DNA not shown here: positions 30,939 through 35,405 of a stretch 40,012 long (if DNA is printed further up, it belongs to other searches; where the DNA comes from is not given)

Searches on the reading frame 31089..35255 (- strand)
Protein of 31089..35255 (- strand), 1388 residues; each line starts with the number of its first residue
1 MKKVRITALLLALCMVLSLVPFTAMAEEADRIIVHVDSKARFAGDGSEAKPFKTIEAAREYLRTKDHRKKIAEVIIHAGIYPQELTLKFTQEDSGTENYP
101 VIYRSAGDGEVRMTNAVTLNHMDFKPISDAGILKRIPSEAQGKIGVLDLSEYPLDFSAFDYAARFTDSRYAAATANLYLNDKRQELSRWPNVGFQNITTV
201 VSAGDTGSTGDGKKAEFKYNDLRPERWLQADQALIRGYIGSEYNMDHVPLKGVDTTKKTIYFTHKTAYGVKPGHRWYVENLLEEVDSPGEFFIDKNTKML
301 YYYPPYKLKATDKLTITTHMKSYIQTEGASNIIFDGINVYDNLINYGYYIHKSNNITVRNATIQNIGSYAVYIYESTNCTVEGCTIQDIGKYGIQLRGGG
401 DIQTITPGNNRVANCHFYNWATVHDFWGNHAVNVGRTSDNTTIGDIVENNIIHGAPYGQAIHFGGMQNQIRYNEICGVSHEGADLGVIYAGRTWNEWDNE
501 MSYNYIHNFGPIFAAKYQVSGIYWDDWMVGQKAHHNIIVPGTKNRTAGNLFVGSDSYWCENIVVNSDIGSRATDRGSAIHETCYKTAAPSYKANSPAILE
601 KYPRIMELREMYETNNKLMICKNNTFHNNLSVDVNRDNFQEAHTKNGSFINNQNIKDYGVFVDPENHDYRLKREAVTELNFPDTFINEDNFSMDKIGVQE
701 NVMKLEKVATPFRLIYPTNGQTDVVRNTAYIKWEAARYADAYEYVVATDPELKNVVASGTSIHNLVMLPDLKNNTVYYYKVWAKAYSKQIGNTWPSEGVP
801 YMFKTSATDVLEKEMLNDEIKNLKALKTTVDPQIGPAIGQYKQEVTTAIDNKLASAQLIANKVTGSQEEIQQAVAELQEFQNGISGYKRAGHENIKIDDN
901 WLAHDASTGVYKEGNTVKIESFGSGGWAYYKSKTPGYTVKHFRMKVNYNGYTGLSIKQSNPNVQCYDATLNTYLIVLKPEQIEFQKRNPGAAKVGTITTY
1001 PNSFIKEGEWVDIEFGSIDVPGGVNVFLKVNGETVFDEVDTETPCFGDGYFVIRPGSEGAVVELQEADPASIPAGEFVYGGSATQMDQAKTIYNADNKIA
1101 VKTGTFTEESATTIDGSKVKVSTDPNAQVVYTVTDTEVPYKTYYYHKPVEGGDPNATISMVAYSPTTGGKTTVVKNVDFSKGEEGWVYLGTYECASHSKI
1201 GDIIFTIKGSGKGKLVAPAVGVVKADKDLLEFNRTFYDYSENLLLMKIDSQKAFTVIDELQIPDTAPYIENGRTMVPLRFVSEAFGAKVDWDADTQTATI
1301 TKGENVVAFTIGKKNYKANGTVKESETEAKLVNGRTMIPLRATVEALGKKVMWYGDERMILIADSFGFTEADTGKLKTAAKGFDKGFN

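Call 5: search_protein_families(library=pfam, proteins=[window:31089-35255:-], max_evalue=0.001)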
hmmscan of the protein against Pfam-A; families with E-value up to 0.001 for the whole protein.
window:31089-35255:- (1388 aa): 2 families
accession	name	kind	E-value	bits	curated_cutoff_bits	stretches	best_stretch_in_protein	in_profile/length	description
PF07833.16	Cu_amine_oxidN1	-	5.4e-34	116.8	24.2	1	1263-1362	9-108/108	Copper amine oxidase N-terminal domain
PF13229.12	Beta_helix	-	4.4e-09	36.6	25.9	1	322-409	70-150/158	Right handed beta helix region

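Call 11: search_protein_families(library=ncbifam, proteins=[window:31089-35255:-], max_evalue=0.01)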
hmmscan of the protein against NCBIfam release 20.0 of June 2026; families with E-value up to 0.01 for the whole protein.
window:31089-35255:- (1388 aa): 1 family
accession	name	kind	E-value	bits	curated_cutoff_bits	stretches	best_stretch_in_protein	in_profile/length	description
TIGR03804.1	para_beta_helix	repeat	0.0088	15.7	19.45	1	371-399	2-29/44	parallel beta-helix repeat protein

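Call 66: search_solved_structures(query=window:31089-35255:-, max_evalue=0.001)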
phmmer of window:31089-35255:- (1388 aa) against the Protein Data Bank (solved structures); distinct sequences matched with E-value up to 0.001: 2.
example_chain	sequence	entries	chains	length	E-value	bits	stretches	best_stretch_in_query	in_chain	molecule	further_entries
9rx2_A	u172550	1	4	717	8.5e-05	23.5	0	50-193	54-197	Parallel beta-helix repeat protein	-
5mqp_A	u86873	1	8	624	0.00046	21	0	44-118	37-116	Glycoside hydrolase BT_1002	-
